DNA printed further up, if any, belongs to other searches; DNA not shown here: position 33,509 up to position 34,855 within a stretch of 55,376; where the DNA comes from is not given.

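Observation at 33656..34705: Unusually short flagellin (349 aa) with a minimal central variable region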

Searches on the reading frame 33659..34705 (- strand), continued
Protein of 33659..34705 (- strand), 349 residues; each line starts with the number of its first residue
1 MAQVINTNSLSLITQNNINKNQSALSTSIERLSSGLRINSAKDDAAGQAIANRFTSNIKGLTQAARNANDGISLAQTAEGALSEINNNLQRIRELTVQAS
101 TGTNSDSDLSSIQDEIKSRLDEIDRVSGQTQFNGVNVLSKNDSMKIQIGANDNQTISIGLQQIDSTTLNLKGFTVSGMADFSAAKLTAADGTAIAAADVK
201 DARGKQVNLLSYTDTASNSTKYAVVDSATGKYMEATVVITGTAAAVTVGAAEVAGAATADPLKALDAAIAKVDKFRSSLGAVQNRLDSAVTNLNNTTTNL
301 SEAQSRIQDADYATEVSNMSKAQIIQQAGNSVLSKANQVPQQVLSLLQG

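Call 23: search_solved_structures(query=window:33659-34705:-, show_alignments=5, max_evalue=1e-120)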
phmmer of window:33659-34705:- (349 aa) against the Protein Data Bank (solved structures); distinct sequences matched with E-value up to 1e-120: 5.
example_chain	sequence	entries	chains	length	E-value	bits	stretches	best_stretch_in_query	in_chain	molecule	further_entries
8cxm_Z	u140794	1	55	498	2.1e-134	450.8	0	1-216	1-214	Flagellin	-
7sqj_A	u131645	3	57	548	8.5e-134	448.8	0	1-246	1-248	Flagellin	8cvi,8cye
7sn7_A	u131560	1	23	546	7.5e-133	445.7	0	3-243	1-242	Flagellin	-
7sn4_A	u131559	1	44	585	1.5e-130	438.1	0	1-300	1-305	Flagellin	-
9ofn_1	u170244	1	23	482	3.7e-127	427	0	1-272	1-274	FliC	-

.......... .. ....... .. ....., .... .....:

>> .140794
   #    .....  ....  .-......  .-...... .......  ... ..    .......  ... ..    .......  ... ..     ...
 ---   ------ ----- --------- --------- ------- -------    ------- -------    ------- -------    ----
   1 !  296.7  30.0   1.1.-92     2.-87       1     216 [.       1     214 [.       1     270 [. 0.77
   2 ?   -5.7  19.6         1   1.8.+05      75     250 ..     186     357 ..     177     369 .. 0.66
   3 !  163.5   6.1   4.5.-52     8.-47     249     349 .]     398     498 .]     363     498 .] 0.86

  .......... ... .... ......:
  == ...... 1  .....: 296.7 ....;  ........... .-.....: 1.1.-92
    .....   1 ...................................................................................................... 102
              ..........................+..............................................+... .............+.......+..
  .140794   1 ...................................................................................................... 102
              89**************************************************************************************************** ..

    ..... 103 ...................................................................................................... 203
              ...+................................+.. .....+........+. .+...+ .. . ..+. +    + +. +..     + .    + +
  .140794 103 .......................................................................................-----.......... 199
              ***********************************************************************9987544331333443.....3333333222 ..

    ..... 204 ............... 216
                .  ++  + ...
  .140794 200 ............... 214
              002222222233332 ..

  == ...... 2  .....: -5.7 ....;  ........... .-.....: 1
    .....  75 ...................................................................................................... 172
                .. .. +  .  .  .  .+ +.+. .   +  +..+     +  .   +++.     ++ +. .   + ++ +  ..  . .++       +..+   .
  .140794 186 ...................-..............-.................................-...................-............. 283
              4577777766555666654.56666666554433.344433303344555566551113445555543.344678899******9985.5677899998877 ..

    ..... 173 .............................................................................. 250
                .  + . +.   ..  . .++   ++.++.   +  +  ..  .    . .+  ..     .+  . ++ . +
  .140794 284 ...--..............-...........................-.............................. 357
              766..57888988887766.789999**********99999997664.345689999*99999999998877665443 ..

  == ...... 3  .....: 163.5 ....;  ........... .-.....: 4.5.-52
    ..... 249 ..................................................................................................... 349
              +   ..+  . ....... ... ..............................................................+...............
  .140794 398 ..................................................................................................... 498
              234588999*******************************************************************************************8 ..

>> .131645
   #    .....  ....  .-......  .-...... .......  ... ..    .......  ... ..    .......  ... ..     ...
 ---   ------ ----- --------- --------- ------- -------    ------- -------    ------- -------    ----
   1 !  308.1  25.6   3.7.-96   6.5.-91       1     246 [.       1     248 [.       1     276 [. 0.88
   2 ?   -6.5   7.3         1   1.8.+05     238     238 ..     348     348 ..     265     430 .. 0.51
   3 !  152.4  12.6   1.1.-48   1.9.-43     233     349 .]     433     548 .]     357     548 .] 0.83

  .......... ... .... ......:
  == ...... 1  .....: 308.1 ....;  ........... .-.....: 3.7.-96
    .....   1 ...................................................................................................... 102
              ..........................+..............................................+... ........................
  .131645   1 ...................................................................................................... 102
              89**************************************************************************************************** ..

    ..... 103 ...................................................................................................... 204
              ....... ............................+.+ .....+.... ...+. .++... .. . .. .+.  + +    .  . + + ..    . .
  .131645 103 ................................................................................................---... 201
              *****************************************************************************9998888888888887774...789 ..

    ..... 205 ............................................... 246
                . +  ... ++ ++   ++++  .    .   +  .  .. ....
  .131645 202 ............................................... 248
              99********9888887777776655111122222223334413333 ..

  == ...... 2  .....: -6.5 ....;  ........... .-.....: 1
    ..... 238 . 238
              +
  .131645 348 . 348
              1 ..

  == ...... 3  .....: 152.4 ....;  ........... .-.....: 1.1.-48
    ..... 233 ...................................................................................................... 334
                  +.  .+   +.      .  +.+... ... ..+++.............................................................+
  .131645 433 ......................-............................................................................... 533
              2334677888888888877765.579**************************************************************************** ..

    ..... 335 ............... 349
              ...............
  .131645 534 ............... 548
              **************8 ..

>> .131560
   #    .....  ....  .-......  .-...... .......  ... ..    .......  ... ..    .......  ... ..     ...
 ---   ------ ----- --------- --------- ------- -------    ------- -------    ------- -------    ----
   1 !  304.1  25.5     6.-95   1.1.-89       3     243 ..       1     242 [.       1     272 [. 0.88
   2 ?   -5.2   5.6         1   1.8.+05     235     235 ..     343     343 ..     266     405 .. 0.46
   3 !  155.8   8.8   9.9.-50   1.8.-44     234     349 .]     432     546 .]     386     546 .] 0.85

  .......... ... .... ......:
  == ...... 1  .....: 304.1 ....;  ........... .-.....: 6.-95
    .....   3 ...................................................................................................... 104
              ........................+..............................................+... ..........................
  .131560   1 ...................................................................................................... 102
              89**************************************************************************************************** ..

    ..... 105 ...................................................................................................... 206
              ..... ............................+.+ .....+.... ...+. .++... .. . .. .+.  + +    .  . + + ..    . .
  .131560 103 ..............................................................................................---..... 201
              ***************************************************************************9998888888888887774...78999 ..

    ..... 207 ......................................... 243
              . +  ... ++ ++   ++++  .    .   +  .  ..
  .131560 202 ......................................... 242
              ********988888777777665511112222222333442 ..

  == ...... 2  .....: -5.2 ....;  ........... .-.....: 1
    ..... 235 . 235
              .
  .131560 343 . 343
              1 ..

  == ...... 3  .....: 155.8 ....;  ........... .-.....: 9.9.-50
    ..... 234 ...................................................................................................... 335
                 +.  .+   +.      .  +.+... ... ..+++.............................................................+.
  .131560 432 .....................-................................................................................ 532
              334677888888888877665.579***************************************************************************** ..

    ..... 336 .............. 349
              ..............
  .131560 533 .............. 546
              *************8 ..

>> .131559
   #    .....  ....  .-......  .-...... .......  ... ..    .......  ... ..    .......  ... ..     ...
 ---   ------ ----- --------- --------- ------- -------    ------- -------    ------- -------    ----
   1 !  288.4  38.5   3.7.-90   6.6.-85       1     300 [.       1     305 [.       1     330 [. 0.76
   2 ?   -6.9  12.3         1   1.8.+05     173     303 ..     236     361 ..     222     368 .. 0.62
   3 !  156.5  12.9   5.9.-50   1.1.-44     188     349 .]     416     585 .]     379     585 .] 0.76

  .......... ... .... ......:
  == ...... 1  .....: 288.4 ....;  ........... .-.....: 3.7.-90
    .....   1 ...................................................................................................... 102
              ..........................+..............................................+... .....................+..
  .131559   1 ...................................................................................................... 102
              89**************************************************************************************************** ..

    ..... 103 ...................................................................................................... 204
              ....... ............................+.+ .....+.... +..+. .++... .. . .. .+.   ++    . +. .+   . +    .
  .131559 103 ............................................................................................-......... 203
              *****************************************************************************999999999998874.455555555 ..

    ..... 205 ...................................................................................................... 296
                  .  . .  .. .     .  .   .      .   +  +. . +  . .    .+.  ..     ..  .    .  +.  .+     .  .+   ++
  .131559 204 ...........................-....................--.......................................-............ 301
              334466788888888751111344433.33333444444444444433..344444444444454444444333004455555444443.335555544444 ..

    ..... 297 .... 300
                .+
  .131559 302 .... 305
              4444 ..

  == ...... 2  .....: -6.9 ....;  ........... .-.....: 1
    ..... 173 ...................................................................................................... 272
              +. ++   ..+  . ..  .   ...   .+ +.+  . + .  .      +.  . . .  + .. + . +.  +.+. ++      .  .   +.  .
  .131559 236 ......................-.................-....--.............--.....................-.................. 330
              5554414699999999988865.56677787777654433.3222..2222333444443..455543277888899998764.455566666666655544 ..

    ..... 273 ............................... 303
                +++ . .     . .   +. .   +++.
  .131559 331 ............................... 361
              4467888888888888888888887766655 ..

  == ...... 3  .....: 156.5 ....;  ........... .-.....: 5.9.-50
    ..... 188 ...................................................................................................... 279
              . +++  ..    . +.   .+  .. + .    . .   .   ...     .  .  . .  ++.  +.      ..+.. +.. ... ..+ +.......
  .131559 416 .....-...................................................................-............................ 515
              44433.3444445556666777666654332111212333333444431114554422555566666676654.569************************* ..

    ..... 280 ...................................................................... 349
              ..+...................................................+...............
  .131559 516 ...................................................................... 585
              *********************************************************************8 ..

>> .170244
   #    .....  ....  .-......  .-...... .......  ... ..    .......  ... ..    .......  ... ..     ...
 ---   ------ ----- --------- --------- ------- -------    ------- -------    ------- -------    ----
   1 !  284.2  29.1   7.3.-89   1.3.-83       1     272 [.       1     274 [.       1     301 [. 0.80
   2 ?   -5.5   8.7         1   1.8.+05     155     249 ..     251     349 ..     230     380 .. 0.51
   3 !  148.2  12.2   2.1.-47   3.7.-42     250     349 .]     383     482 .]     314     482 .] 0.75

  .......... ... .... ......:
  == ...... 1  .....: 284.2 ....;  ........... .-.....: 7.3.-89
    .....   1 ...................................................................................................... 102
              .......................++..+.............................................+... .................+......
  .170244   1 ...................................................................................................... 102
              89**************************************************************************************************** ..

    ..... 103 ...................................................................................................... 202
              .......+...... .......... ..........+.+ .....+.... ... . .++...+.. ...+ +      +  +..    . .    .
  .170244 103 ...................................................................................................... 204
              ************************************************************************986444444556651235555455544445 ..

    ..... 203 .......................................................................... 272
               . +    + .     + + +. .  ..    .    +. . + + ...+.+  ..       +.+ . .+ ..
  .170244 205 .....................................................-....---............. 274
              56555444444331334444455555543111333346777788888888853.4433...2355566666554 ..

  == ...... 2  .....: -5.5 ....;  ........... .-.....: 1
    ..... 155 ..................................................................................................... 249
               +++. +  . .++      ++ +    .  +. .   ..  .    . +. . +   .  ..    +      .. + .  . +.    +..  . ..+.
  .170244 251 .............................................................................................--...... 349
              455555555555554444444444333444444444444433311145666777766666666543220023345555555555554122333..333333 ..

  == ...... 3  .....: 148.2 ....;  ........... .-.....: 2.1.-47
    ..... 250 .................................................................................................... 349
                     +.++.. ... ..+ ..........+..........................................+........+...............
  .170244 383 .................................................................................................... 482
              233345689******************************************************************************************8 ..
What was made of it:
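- On FliC/FljB family flagellin: Residues 1-175 and 258-349 align end to end with solved E. coli flagellins (call 23).
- The C-terminal D0 sequence ends in the canonical ........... (call 23).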
